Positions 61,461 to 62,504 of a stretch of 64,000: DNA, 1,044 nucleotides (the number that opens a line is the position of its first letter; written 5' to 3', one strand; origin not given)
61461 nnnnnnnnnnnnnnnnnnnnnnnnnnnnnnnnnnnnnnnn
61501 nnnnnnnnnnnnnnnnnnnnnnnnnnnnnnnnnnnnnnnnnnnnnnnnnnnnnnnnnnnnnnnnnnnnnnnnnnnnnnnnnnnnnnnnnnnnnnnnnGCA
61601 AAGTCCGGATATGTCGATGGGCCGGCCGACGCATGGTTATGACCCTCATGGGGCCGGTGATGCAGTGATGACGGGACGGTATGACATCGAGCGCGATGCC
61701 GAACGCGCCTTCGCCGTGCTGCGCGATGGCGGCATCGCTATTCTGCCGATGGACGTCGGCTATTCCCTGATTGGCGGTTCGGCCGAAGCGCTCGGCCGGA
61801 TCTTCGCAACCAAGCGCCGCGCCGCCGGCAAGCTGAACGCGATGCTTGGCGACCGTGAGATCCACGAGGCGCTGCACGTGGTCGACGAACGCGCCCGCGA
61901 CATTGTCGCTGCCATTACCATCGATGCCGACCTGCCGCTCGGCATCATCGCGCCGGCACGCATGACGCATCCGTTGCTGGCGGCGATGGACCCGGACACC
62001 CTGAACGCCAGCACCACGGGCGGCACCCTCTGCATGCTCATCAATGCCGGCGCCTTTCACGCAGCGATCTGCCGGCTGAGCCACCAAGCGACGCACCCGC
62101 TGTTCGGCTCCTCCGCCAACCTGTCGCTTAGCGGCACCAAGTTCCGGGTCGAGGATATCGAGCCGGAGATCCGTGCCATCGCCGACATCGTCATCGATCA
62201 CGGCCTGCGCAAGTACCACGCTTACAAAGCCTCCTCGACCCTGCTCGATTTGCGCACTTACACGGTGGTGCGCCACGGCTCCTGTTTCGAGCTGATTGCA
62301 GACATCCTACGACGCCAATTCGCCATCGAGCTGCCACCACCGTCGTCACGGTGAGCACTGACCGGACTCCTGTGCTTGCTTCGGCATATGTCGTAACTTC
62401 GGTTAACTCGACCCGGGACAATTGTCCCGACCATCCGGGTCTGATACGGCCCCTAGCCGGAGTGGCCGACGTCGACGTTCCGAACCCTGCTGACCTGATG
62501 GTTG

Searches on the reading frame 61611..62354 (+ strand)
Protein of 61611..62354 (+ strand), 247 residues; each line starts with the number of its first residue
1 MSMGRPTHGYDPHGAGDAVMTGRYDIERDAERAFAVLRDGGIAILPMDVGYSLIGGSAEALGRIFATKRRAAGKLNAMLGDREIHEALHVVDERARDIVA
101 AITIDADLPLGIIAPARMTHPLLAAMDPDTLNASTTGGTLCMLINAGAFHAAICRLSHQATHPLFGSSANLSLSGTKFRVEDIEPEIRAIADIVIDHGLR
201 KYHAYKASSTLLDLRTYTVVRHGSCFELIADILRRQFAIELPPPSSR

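Call 8: search_protein_families(library=pfam, proteins=[window:61611-62354:+], max_evalue=0.01)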
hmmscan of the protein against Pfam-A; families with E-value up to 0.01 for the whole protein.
window:61611-62354:+ (247 aa): 1 family
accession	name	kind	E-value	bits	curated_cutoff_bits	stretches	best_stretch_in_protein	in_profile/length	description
PF01300.24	Sua5_yciO_yrdC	-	2.6e-12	47.1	25.1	1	36-223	2-178/178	Telomere recombination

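Call 9: search_protein_families(library=ncbifam, proteins=[window:61611-62354:+], max_evalue=0.01)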
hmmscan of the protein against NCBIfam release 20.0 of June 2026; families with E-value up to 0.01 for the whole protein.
window:61611-62354:+ (247 aa): 1 family
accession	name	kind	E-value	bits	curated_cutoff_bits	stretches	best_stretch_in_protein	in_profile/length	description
TIGR00057.1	TIGR00057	equivalog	2.1e-11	43.4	123.2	2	153-233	122-201/202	L-threonylcarbamoyladenylate synthase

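Call 23: find_homologous_proteins(query=window:61611-62354:+, max_evalue=0.001)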
Query window:61611-62354:+ (247 aa): 1204 proteins with E <= 0.001 among 3546 candidates; the best 120 are listed.
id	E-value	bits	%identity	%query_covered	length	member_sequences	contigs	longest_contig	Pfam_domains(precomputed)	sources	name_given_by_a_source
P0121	3.3e-139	480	94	94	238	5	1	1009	PF01300.25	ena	-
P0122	2.1e-123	429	87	91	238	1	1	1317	PF01300.25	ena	-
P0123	8.6e-123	427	86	91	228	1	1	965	PF01300.25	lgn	-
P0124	6.6e-118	411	82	91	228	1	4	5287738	PF01300.25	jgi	-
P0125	3.5e-103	362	76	90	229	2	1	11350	PF01300.25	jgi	-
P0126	4.8e-102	359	74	92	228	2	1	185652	PF01300.25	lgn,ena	-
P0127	3.1e-101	356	74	92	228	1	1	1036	PF01300.25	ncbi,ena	-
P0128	1.1e-100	354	72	94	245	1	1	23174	PF01300.25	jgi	jgi:tRNA A37 threonylcarbamoyladenosine synthetase subunit TsaC/SUA5/YrdC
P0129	5.2e-100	352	73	91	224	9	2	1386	PF01300.25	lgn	-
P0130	1.5e-99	350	73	91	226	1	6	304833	PF01300.25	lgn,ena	-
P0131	1.9e-98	347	71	94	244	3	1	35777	PF01300.25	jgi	-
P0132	3.1e-98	346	69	91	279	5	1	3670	PF01300.25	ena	-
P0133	5.0e-98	345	72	90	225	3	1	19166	PF01300.25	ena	-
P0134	6.9e-98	345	72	92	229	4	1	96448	PF01300.25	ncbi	-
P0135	2.2e-97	343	72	90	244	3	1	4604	PF01300.25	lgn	-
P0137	4.0e-97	343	69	91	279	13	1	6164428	PF01300.25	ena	-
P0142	2.3e-96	340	69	91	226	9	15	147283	PF01300.25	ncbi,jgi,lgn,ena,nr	ncbi:MAG: hypothetical protein HOK21_08525 [Rhodospirillaceae bacterium]|jgi:tRNA A37 threonylcarbam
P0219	3.4e-91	323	70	87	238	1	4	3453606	PF01300.25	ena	-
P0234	1.3e-90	321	70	90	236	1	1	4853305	PF01300.25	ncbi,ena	-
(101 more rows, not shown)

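Call 25: find_encoding_contigs(protein=P0124, flank=10000, max_places=2)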
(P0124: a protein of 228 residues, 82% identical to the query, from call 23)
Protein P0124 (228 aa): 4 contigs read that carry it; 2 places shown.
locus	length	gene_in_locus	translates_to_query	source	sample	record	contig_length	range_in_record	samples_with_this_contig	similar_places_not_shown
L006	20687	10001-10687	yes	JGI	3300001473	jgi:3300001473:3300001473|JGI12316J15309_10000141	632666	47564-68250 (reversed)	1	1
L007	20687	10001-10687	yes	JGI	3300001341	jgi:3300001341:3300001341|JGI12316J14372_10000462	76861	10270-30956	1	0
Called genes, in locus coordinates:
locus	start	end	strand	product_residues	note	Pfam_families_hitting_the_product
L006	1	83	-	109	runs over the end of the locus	-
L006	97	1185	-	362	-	PF01522:Polysacc_deac_1, PF10096:DUF2334 (weak)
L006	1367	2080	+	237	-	PF00857:Isochorismatase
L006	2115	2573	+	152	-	-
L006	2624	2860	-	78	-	-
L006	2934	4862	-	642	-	PF02538:Hydantoinase_B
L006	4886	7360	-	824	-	PF05378:Hydant_A_N, PF01968:Hydantoinase_A, PF19278:Hydant_A_C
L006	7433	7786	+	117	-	-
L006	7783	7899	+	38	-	-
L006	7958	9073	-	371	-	-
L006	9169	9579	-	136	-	-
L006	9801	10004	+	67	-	-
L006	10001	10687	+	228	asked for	PF01300:Sua5_yciO_yrdC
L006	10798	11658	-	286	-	PF03328:HpcH_HpaI, PF15617:C-C_Bond_Lyase (weak)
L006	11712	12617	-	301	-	PF05721:PhyH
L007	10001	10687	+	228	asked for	PF01300:Sua5_yciO_yrdC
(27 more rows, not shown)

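Call 26: find_encoding_contigs(protein=P0234, flank=10000, max_places=2)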
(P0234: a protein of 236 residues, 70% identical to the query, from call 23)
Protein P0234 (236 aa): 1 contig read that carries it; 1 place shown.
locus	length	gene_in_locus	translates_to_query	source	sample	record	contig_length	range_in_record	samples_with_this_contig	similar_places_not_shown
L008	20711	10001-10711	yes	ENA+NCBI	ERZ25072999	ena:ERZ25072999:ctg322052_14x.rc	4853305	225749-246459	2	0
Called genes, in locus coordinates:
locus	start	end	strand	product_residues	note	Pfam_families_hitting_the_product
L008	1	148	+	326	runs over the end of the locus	PF02779:Transket_pyr, PF02780:Transketolase_C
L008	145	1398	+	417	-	PF00364:Biotin_lipoyl, PF02817:E3_binding, PF00198:2-oxoacid_dh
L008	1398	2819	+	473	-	PF00890:FAD_binding_2 (faint), PF01134:GIDA (faint), PF01266:DAO (faint), PF03721:UDPG_MGDP_dh_N (faint), PF07992:Pyr_redox_2, PF12831:FAD_oxidored (weak), PF00070:Pyr_redox, PF02852:Pyr_redox_dim, +2 more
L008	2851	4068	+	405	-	PF02515:CoA_transf_3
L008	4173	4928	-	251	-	PF01177:Asp_Glu_race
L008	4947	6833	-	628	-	PF02538:Hydantoinase_B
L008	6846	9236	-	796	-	PF05378:Hydant_A_N, PF01968:Hydantoinase_A, PF19278:Hydant_A_C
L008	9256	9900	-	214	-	PF00857:Isochorismatase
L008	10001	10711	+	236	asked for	PF01300:Sua5_yciO_yrdC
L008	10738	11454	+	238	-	PF01300:Sua5_yciO_yrdC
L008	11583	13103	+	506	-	-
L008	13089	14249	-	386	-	PF06441:EHN, PF00561:Abhydrolase_1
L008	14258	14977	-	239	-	PF01557:FAA_hydrolase (weak)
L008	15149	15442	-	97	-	PF03992:ABM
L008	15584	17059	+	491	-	PF00501:AMP-binding, PF13193:AMP-binding_C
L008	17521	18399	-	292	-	PF18029:Glyoxalase_6 (weak), PF00903:Glyoxalase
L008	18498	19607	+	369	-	PF01717:Meth_synt_2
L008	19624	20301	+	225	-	PF00775:Dioxygenase_C, PF13620:CarboxypepD_reg (weak)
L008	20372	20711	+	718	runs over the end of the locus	PF12838:Fer4_7 (weak)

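Call 53: search_protein_families(library=pfam, proteins=[L008:11583-13103:+], max_evalue=0.01)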
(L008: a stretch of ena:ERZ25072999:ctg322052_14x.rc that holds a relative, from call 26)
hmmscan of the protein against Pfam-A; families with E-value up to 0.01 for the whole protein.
L008:11583-13103:+ (506 aa): 0 families

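Call 68: find_encoding_contigs(protein=P0137, flank=10000, max_places=1)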
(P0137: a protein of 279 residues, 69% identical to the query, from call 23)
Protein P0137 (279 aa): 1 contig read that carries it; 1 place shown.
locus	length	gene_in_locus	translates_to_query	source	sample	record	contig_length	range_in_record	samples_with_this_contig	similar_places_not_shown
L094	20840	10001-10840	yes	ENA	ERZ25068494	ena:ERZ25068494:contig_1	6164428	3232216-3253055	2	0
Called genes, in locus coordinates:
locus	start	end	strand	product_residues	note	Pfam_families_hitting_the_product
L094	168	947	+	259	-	PF23441:SDR, PF00106:adh_short, PF01370:Epimerase, PF08659:KR, PF13561:adh_short_C2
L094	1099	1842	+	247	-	PF01346:FKBP_N, PF00254:FKBP_C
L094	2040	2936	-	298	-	PF13714:PEP_mutase, PF00463:ICL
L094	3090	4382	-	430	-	-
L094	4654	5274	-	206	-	PF02798:GST_N, PF13417:GST_N_3, PF13409:GST_N_2, PF00043:GST_C (weak), PF13410:GST_C_2 (weak)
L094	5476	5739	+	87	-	PF03693:ParD_antitoxin (weak)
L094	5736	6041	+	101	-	PF05016:ParE_toxin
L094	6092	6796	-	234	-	PF00005:ABC_tran, PF13304:AAA_21 (faint)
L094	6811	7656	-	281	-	PF00005:ABC_tran, PF13304:AAA_21 (faint), PF12399:BCA_ABC_TP_C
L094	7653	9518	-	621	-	PF02653:BPD_transp_2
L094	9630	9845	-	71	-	-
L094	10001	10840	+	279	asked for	PF01300:Sua5_yciO_yrdC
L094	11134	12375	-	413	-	PF13433:Peripla_BP_5, PF01094:ANF_receptor, PF13458:Peripla_BP_6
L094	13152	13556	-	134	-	-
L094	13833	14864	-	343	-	PF00296:Bac_luciferase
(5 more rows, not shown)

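Call 69: find_encoding_contigs(protein=P0219, flank=10000, max_places=1)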
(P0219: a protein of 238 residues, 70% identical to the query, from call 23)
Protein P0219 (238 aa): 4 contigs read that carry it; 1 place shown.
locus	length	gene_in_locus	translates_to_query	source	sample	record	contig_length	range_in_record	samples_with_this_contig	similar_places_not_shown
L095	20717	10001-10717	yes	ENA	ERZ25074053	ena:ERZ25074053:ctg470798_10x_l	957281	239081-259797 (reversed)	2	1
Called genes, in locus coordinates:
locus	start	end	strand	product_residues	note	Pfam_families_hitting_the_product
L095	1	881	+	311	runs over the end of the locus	-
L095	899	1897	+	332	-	PF05544:Pro_racemase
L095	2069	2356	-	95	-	-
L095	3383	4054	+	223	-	-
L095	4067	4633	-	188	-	PF13358:DDE_3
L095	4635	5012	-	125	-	PF13384:HTH_23 (weak), PF13518:HTH_28 (faint)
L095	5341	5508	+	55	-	-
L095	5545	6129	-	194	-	PF03352:Adenine_glyco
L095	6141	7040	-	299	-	PF01571:GCV_T, PF25455:Beta-barrel_CAF17_C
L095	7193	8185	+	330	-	PF01075:Glyco_transf_9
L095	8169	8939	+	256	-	PF00378:ECH_1, PF16113:ECH_2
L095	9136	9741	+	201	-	PF01135:PCMT, PF13489:Methyltransf_23 (weak), PF01209:Ubie_methyltran, PF13847:Methyltransf_31, PF08241:Methyltransf_11, PF08242:Methyltransf_12, PF13649:Methyltransf_25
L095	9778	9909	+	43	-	-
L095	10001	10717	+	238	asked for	PF01300:Sua5_yciO_yrdC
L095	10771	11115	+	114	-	PF07883:Cupin_2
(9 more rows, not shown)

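Call 70: find_encoding_contigs(protein=P0142, flank=10000, max_places=2)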
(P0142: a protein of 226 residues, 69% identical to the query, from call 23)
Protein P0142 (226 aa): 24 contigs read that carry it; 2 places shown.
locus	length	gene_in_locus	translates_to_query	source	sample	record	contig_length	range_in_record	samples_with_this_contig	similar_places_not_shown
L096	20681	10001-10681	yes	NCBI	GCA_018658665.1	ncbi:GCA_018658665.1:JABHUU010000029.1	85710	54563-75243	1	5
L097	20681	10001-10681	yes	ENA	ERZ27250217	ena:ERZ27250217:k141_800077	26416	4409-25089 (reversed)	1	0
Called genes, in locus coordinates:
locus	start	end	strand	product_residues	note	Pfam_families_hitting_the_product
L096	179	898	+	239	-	PF21006:NHase_beta_N (faint), PF02211:NHase_beta_C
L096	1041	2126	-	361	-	PF08240:ADH_N, PF00107:ADH_zinc_N, PF13602:ADH_zinc_N_2 (weak)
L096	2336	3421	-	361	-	-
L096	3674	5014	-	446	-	-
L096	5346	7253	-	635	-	PF02538:Hydantoinase_B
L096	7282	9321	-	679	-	PF05378:Hydant_A_N, PF01968:Hydantoinase_A, PF19278:Hydant_A_C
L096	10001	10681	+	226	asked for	PF01300:Sua5_yciO_yrdC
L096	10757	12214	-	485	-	PF00015:MCPsignal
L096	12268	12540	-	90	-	-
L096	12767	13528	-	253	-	PF01144:CoA_trans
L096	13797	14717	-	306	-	PF01144:CoA_trans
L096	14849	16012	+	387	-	PF01381:HTH_3 (faint), PF13560:HTH_31 (weak), PF06114:Peptidase_M78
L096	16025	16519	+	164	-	PF14367:DUF4411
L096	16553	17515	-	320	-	PF00296:Bac_luciferase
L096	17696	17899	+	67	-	PF07883:Cupin_2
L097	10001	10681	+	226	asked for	PF01300:Sua5_yciO_yrdC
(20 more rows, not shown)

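Call 93: find_related_loci(query=A3, collection=metagenome_contigs, flank=10000)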
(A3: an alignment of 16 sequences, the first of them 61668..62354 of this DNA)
Query A3 (228 aa) in metagenome_contigs; peptide patterns used: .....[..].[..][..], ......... (x = any residue, [..] = any of these).
244 stretches matched a pattern; 181 encode a relative of the query (tblastn E <= 1e-3); the best 80 are kept; 80 distinct loci.
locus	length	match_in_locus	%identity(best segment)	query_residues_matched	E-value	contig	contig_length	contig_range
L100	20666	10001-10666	82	1-222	9e-122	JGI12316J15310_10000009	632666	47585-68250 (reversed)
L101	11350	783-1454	75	4-227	7e-109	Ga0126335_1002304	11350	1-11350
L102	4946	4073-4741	73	6-228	5e-105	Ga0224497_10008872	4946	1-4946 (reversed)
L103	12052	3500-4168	74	6-228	5e-105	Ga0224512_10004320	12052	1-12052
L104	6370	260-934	72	1-225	6e-104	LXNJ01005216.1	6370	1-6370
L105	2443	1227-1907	71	2-228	3e-106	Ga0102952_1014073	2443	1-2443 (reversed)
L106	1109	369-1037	71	3-225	8e-111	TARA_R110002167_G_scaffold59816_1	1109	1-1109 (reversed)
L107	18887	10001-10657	73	6-224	5e-101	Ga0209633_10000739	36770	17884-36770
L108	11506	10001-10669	70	3-225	9e-101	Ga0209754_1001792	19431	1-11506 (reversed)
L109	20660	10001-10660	76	3-222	1e-100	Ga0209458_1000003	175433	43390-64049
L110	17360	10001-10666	71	1-222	1e-100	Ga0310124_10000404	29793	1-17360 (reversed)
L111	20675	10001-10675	70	1-225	1e-100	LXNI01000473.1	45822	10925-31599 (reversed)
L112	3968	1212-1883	71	1-224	3e-101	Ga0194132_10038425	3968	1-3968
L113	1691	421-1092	68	1-224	2e-106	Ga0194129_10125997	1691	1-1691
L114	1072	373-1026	72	7-224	4e-109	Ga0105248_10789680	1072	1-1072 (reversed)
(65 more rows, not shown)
